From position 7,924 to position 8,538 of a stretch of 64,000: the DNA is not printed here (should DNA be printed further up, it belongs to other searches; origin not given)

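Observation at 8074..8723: RnfB homologue without ferredoxin domains, preceded by an extra Cys-rich membrane peptide in the RnfB position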

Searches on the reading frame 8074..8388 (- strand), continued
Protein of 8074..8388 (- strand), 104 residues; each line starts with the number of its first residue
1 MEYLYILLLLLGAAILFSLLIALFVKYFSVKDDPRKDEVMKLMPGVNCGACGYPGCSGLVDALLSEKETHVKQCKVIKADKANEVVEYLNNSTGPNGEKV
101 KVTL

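Call 24: search_solved_structures(query=window:8074-8388:-, max_evalue=1, show_alignments=3)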
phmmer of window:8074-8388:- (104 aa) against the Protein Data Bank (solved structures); distinct sequences matched with E-value up to 1: 7.
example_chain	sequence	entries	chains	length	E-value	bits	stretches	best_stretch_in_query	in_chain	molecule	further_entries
9eri_B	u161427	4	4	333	9.8e-10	41.8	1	11-100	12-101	Na(+)-translocating ferredoxin:NAD(+) oxidoreductase complex subunit B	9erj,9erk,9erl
7zc6_B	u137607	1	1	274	4.5e-09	39.7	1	4-77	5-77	RnfB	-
8ahx_B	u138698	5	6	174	1.1e-06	32.1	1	12-64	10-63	Ion-translocating oxidoreductase complex subunit B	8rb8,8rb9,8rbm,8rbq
2pmz_P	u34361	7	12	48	0.24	14.9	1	36-54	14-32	DNA-directed RNA polymerase subunit P | DNA-DIRECTED RNA POLYMERASE RPO12 SUBUNIT | RNA POLYMERASE SUBUNIT 12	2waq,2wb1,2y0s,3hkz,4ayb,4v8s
4djd_C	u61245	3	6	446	0.36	14.3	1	38-85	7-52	Corrinoid/iron-sulfur protein large subunit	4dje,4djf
7rum_A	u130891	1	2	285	0.46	14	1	44-81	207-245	Endolysin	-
36rp_P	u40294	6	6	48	0.95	13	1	36-54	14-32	DNA-directed RNA polymerase subunit Rpo12 | DNA-directed RNA polymerase subunit P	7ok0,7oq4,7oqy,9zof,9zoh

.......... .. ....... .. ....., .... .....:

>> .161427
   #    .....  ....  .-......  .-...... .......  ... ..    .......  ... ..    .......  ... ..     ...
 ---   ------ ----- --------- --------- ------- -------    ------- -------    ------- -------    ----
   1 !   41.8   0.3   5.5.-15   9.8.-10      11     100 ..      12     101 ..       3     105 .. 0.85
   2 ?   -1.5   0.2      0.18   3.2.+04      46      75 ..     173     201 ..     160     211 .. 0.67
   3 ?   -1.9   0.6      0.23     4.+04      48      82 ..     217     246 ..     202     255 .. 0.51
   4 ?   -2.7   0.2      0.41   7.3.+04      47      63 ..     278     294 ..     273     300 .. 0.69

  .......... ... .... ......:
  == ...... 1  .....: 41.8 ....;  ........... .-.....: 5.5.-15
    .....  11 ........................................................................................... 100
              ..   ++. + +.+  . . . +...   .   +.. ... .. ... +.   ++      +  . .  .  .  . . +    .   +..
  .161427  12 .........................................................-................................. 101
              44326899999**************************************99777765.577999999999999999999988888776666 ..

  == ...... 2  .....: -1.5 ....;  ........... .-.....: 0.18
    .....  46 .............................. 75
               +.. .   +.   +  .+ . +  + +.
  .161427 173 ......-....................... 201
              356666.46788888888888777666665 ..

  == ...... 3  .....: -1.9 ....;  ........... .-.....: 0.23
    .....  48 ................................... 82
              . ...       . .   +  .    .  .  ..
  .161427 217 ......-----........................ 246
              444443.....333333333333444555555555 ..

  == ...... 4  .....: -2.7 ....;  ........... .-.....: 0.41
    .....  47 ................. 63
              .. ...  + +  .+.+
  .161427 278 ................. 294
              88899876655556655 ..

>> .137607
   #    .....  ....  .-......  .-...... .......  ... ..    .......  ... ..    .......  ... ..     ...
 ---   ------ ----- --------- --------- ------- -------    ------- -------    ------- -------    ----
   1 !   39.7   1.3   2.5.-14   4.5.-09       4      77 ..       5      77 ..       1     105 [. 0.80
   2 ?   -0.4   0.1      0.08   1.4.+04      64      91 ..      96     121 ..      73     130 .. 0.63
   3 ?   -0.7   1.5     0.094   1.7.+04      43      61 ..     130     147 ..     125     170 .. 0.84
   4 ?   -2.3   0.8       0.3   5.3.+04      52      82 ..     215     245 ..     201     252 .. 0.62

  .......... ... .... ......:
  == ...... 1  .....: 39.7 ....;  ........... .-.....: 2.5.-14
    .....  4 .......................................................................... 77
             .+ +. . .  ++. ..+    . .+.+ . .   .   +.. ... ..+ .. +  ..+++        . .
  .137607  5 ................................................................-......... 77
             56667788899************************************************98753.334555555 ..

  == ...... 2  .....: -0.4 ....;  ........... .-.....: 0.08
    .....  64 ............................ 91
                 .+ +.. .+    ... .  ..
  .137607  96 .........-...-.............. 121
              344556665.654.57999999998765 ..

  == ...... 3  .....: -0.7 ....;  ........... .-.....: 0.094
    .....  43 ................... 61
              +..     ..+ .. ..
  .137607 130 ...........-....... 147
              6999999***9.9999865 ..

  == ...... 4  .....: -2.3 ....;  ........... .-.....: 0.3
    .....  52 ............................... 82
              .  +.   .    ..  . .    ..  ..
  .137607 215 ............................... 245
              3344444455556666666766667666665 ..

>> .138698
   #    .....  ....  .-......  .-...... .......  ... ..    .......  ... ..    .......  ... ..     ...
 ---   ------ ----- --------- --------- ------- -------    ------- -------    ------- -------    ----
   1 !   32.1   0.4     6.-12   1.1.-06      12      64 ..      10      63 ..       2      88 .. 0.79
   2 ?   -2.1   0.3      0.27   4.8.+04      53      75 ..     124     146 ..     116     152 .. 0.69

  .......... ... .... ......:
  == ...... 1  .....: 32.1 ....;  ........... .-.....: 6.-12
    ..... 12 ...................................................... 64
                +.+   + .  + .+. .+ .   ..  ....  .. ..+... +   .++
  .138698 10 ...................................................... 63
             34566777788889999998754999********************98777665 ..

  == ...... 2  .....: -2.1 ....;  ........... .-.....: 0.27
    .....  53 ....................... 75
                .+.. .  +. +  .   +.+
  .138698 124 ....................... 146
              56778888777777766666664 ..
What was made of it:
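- On RnfB (Rnf complex subunit B): This region aligns to the membrane helix of 9eri_B and 7zc6_B (call 24).
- Closest known: Canonical RnfB. Same: The N-terminal membrane helix and the CxxCx4Cx17C FdI domain are homologous (E 1e-9 to 1e-6; call 24).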

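Call 62: predict_structure(alignment_id=A1)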
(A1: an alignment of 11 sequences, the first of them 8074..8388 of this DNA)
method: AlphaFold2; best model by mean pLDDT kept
length: 104 residues; sequences in the alignment: 11
mean_pLDDT: 86.7   pTM: 0.63
mean pLDDT of the five models: 86.7, 86.7, 84.8, 83.0, 81.6
residues with pLDDT >= 90: 39; 70-90: 61; 50-70: 4; < 50: 0
segments of 3 or more residues with pLDDT < 50: none
pLDDT, mean of each block of 10 residues (from residue 1): 91 94 76 84 80 86 89 88 93 85 91
secondary structure, 60 per line:
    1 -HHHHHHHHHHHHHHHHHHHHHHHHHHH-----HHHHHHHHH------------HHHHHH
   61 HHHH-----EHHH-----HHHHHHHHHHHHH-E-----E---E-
elements in order: H2-28 H34-42 H55-64 H79-91
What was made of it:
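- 8074..8388 (-): Minimal RnfB (104 aa): membrane helix plus the FdI [4Fe-4S] domain. The Cys motif is at nt 8167-8247. An AGGAGG ribosome-binding site is at 8394-8399. The AF2 model has pLDDT 86.7 (call 62).
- On RnfB (Rnf complex subunit B): The AF2 model has a helix at residues 2-28 with pLDDT above 90 (call 62).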

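Call 65: fold_search(model_id=the predicted structure, library=pdb)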
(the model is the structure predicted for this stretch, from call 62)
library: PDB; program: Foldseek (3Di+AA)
matches with E <= 10: 31; with E <= 0.001: 0
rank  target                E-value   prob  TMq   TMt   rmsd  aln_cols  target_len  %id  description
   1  9fzy_F                1.4e-02  1.00  0.44  0.11   1.3        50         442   22  Structure of carbon monoxide dehydrogenase/acetyl-CoA synthase (CODH/ACS) in complex with corrinoid iron-sulfur protei (released 2025-02-05)
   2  4djd_C                8.9e-02  0.99  0.43  0.11   1.7        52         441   31  Crystal structure of folate-free corrinoid iron-sulfur protein (CFeSP) in complex with its methyltransferase (MeTr) (released 2012-03-14)
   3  2ycl_A                1.0e-01  0.98  0.41  0.11   2.1        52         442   25  complete structure of the corrinoid,iron-sulfur protein including the N-terminal domain with a 4Fe-4S cluster (released 2011-06-08)
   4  4c1n_G                1.2e-01  0.98  0.42  0.11   1.9        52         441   29  Corrinoid protein reactivation complex with activator (released 2014-08-13)
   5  2xsj_B                2.0e+00  0.18  0.22  0.07   2.3        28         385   32  Structure of desulforubidin from Desulfomicrobium norvegicum (released 2011-08-24)
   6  2ve9_F                3.1e+00  0.07  0.27  0.40   8.8        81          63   12  Xray structure of KOPS bound gamma domain of FtsK (P. aeruginosa) (released 2008-09-09)
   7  1vkp_A                3.5e+00  0.14  0.24  0.07   3.1        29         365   24  X-RAY STRUCTURE OF GENE PRODUCT FROM ARABIDOPSIS THALIANA AT5G08170, AGMATINE IMINOHYDROLASE (released 2004-08-17)
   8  2ve8_B                5.7e+00  0.03  0.24  0.34   9.1        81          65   14  Xray structure of FtsK gamma domain (P. aeruginosa) (released 2008-09-09)
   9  6f9m_A                6.1e+00  0.07  0.20  0.07   2.8        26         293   23  The LIPY/F-motif in an intracellular subtilisin protease is involved in inhibition (released 2018-06-27)
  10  4qqb_A                6.1e+00  0.04  0.20  0.13   3.3        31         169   26  Structural basis for the assembly of the SXL-UNR translation regulatory complex (released 2014-09-03)
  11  3h7k                  6.5e+00  0.12  0.22  0.06   1.2        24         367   29  Crystal Structure of Arabidopsis thaliana Agmatine Deiminase Complexed with a Covalently Bound Reaction Intermediate (released 2009-05-26)
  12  7njp_A                6.5e+00  0.05  0.22  0.05   8.6        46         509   15  Mycobacterium smegmatis ATP synthase state 2 (released 2021-10-27)
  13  7njo_C                6.5e+00  0.02  0.19  0.04  14.5        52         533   13  Mycobacterium smegmatis ATP synthase state 1e (released 2021-10-27)
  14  7njl_C                7.4e+00  0.04  0.22  0.05  13.7        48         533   14  Mycobacterium smegmatis ATP synthase state 1b (released 2021-10-27)
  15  9lx2_C                7.4e+00  0.03  0.19  0.27   7.7        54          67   13  anti-CRISPR-associated protein, Aca11 (released 2025-11-12)
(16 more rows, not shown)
